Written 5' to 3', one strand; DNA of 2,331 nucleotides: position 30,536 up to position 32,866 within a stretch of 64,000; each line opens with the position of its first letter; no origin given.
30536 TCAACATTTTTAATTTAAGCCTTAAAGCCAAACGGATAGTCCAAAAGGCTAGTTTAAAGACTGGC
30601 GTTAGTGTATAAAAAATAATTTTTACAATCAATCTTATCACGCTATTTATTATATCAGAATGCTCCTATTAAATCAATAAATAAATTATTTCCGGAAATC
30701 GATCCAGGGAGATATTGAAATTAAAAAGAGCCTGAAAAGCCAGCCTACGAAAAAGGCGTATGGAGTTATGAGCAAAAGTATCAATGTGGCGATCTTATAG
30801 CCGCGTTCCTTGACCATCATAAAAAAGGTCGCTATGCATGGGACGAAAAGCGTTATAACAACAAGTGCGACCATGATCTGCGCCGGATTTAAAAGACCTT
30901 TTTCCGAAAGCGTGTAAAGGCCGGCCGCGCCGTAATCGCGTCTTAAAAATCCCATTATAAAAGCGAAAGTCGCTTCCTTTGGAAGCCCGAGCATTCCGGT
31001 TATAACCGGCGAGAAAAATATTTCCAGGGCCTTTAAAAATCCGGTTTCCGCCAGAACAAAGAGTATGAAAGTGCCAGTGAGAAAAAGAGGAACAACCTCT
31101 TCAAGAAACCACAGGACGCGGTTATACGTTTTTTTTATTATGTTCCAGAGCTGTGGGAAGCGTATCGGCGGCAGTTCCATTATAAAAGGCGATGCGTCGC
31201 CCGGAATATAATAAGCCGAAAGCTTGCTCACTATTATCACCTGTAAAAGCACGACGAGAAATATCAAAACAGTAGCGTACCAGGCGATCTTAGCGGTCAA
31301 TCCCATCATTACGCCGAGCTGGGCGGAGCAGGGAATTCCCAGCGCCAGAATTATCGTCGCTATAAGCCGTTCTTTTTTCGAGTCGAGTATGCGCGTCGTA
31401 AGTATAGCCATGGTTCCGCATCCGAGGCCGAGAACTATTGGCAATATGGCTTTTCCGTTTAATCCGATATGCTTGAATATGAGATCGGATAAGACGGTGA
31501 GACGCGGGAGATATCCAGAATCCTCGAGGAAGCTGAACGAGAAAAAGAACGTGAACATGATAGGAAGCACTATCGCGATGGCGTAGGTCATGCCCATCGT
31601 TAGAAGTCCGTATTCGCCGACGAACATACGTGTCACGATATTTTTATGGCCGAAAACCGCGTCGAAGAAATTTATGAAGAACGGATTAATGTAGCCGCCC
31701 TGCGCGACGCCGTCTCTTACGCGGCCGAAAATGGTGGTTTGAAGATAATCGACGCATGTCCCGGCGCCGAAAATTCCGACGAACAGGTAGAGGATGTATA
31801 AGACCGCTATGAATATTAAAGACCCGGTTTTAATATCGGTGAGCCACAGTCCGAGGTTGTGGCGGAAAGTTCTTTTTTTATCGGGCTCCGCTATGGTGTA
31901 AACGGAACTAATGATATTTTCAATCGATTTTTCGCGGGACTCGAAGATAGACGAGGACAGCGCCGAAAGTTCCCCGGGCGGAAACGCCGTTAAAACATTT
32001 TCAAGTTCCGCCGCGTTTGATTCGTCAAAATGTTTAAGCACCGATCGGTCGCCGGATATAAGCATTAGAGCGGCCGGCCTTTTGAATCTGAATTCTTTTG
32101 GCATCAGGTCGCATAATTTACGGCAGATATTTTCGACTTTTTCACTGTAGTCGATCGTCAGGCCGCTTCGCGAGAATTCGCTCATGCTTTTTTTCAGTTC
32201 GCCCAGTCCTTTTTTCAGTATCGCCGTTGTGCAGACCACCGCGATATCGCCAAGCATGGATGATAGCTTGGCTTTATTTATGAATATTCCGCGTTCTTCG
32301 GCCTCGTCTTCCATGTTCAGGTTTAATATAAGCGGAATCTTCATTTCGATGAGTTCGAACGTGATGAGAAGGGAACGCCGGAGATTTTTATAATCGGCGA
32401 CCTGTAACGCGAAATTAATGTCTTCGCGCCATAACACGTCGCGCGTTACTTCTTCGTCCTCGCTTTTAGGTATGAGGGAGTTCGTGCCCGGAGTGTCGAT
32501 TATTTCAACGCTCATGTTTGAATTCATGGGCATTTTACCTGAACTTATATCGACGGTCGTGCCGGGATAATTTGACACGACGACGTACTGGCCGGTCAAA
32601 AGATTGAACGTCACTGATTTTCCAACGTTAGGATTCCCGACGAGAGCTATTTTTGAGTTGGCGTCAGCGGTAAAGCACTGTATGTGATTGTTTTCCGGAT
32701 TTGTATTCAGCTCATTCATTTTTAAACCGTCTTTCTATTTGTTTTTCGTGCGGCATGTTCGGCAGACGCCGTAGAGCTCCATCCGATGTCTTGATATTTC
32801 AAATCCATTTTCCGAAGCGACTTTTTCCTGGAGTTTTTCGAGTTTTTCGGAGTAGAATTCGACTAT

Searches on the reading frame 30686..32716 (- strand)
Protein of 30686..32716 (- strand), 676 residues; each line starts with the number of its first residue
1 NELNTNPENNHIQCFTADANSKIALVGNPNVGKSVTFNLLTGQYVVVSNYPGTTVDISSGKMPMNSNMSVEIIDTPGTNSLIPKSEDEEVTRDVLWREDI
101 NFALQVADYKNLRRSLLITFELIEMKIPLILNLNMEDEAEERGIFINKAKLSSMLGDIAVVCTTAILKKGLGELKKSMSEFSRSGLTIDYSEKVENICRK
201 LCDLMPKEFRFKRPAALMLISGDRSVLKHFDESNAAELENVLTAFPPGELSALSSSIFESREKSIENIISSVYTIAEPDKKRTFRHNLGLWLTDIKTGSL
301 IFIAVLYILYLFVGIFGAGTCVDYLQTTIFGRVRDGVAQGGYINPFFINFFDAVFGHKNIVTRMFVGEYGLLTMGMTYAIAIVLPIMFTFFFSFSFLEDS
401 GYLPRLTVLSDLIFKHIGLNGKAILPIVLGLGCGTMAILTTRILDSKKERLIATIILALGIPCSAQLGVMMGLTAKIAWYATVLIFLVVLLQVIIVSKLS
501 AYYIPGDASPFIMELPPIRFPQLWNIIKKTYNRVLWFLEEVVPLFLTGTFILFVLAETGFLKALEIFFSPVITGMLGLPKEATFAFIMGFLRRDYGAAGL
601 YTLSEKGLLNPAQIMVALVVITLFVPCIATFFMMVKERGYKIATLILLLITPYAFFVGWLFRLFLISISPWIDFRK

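Call 38: search_protein_families(library=pfam, proteins=[window:30686-32716:-], max_evalue=0.001)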
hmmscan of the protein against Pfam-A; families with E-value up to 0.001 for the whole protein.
window:30686-32716:- (676 aa): 5 families
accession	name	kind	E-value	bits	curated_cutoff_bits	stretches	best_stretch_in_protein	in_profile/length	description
PF02421.24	FeoB_N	-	9.6e-47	158.8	27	1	22-177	2-155/156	Ferrous iron transport protein B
PF07670.19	Gate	-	5.2e-28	98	29.6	2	382-475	3-102/104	Nucleoside recognition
PF01926.29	MMR_HSR1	-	1.4e-18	67.4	21.9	1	22-134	1-112/113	50S ribosome-binding GTPase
PF07664.17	FeoB_C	-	1.1e-11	44.7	26.6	1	484-533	3-54/54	Ferrous iron transport protein B C terminus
PF04548.22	AIG1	-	4.5e-05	23.3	27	1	22-92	2-75/212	AIG1 family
